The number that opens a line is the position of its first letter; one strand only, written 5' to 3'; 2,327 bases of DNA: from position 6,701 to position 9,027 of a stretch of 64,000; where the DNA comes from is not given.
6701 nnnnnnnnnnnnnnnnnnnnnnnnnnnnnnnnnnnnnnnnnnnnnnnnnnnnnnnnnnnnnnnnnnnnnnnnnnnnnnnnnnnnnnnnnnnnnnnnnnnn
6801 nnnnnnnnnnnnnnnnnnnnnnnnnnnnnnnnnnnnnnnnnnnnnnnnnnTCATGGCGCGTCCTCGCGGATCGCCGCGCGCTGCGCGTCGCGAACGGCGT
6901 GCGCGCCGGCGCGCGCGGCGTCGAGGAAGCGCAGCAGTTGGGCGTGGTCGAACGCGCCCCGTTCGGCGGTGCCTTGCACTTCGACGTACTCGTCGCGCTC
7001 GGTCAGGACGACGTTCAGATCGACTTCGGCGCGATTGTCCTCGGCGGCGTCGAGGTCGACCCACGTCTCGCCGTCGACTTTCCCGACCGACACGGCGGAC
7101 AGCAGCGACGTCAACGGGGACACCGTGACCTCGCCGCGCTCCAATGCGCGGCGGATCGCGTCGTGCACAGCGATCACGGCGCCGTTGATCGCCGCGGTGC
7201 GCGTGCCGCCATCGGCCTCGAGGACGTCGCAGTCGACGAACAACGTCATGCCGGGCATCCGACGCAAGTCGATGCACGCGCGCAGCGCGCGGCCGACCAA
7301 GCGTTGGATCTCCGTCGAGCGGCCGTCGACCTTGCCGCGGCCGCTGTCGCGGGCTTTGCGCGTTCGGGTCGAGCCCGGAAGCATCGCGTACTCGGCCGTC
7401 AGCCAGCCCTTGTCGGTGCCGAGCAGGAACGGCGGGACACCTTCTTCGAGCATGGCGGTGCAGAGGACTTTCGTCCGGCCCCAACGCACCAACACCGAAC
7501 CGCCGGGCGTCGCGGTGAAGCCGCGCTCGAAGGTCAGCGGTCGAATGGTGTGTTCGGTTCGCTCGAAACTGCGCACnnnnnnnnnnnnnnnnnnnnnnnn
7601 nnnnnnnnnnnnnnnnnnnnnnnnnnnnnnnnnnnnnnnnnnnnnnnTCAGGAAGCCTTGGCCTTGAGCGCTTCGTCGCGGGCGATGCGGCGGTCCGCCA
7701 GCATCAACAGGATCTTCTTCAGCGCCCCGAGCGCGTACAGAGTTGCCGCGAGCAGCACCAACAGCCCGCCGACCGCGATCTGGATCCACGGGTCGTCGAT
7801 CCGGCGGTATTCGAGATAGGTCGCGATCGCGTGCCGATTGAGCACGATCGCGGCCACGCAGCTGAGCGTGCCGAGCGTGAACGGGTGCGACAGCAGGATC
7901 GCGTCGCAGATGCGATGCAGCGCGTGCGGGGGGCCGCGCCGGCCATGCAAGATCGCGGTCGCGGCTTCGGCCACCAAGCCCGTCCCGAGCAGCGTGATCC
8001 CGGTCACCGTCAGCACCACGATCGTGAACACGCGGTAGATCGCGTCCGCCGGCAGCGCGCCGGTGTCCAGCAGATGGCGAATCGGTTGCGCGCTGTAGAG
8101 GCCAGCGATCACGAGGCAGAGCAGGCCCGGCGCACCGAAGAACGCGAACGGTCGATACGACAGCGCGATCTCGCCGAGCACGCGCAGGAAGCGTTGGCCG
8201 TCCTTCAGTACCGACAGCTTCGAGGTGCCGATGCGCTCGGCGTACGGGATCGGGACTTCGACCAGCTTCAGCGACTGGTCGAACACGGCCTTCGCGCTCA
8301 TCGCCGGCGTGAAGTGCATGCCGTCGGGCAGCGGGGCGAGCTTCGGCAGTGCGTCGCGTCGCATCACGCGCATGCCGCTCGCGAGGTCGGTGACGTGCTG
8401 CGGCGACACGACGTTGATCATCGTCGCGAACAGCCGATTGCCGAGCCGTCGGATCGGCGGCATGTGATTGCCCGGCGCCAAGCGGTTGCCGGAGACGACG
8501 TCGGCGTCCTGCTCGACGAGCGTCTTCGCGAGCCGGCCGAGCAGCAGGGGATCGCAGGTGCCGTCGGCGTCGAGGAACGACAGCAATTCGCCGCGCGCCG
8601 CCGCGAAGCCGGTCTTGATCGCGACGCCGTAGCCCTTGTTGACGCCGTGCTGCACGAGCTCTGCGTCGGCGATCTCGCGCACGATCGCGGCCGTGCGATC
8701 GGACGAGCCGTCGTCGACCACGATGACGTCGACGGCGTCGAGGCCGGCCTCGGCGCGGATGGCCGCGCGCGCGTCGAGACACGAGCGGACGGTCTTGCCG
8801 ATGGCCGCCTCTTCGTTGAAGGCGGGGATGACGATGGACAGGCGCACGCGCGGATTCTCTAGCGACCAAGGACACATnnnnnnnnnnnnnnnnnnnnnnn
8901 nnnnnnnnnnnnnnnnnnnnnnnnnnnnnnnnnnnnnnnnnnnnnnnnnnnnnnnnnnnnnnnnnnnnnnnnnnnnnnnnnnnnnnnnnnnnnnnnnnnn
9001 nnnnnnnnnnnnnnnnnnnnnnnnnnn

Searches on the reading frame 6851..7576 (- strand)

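Call 8: search_protein_families(library=pfam, proteins=[window:6851-7576:-], max_evalue=0.0001)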
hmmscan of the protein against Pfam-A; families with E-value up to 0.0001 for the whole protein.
window:6851-7576:- (241 aa): 2 families
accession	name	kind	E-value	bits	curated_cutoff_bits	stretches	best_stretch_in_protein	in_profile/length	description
PF01138.27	RNase_PH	-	2.4e-25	89.9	25.5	1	11-140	2-127/130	3' exoribonuclease family, domain 1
PF03725.20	RNase_PH_C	-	1.1e-10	41.7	20.8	1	159-223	3-66/67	3' exoribonuclease family, domain 2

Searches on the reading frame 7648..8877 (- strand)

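Call 8: search_protein_families(library=pfam, proteins=[window:7648-8877:-], max_evalue=0.0001)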
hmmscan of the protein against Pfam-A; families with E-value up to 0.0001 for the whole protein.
window:7648-8877:- (409 aa): 3 families
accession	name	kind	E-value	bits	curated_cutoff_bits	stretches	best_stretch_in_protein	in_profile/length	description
PF00535.33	Glycos_transf_2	-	9.9e-34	117.1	23.3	1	14-179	1-166/168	Glycosyl transferase family 2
PF13641.12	Glyco_tranf_2_3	-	3.6e-08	34.1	27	1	13-132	3-123/230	Glycosyltransferase like family 2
PF10111.15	Glyco_tranf_2_2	-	8.2e-06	25.9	27.3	1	47-108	28-94/276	Glycosyltransferase like family 2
